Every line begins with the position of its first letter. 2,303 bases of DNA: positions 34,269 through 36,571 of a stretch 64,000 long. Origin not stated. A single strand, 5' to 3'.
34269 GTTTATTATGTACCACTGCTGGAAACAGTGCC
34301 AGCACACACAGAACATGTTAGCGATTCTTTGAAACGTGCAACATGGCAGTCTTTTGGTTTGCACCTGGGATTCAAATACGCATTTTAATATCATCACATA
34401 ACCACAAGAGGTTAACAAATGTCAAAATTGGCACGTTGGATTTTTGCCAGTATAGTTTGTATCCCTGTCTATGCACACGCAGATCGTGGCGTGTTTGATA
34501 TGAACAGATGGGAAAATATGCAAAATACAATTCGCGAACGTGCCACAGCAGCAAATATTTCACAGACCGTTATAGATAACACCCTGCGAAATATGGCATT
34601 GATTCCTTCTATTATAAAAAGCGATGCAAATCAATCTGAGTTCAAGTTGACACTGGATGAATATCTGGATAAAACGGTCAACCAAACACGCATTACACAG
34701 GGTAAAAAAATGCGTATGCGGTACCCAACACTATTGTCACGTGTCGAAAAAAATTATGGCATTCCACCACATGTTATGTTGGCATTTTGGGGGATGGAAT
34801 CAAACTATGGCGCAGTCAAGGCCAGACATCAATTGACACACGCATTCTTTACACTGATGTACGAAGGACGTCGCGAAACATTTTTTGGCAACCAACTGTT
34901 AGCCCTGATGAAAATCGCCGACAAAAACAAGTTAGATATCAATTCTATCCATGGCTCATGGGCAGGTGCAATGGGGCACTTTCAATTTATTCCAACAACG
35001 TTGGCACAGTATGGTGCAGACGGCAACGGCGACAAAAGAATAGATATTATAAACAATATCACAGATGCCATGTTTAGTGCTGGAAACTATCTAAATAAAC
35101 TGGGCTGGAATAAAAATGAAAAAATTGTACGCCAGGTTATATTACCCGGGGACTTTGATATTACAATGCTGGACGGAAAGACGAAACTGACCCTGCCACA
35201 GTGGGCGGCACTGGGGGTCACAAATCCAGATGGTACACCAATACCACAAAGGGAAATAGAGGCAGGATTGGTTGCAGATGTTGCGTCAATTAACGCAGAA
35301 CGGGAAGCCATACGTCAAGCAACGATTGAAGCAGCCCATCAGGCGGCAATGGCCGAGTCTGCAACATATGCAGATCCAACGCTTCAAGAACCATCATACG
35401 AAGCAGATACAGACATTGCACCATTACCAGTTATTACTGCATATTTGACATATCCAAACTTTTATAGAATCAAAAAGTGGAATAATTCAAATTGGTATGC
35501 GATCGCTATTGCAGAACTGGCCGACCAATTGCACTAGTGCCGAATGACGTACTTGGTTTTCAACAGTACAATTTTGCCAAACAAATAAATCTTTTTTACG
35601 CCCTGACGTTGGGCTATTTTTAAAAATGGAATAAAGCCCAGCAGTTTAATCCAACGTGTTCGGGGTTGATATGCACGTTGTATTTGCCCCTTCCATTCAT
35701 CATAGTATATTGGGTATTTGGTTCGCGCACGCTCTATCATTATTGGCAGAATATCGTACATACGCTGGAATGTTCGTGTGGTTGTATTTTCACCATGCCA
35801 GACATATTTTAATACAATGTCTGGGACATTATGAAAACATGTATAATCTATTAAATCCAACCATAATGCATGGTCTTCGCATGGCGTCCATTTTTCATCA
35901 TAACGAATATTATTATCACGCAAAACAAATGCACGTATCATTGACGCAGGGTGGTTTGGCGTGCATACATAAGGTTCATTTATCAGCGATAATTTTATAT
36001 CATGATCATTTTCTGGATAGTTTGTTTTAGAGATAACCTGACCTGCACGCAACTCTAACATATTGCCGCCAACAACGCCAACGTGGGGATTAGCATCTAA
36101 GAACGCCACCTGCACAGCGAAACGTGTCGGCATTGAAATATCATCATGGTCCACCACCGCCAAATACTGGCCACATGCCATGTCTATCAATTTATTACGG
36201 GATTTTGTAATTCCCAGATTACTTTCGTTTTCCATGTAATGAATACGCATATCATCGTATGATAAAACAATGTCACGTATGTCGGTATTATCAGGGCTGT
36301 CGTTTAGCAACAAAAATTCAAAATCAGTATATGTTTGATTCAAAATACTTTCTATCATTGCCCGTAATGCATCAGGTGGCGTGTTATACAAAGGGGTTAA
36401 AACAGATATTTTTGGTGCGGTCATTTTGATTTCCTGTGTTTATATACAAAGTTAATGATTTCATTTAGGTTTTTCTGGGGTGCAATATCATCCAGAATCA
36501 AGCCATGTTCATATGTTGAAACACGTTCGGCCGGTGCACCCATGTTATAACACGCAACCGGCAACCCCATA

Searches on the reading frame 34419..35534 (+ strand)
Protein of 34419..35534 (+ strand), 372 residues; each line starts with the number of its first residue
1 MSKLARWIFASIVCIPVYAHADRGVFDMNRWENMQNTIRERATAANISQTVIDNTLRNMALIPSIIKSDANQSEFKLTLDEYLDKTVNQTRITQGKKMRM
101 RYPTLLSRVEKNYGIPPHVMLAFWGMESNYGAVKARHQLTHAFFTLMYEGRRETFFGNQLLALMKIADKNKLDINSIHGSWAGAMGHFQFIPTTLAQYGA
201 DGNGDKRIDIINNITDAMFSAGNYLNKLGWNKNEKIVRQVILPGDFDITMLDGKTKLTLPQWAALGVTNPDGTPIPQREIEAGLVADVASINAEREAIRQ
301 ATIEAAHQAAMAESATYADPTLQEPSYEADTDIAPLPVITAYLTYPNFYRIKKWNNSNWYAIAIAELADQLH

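Call 37: search_protein_families(library=pfam, proteins=[window:34419-35534:+], max_evalue=0.001)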
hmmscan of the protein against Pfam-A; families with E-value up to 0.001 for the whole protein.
window:34419-35534:+ (372 aa): 1 family
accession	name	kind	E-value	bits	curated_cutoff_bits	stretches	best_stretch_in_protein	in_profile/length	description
PF13406.11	SLT_2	-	7e-86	288.5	24.3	2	34-285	6-255/292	Transglycosylase SLT domain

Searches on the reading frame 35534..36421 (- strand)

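Call 98: search_protein_families(library=pfam, proteins=[window:35534-36421:-], max_evalue=0.00001)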
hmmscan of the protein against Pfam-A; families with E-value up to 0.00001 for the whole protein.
window:35534-36421:- (295 aa): 2 families
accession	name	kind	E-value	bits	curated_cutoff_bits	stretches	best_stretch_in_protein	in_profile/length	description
PF00535.33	Glycos_transf_2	-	2e-23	83.6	23.3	1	6-123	1-118/168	Glycosyl transferase family 2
PF13641.12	Glyco_tranf_2_3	-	1.6e-11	45.1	27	1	3-128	1-129/230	Glycosyltransferase like family 2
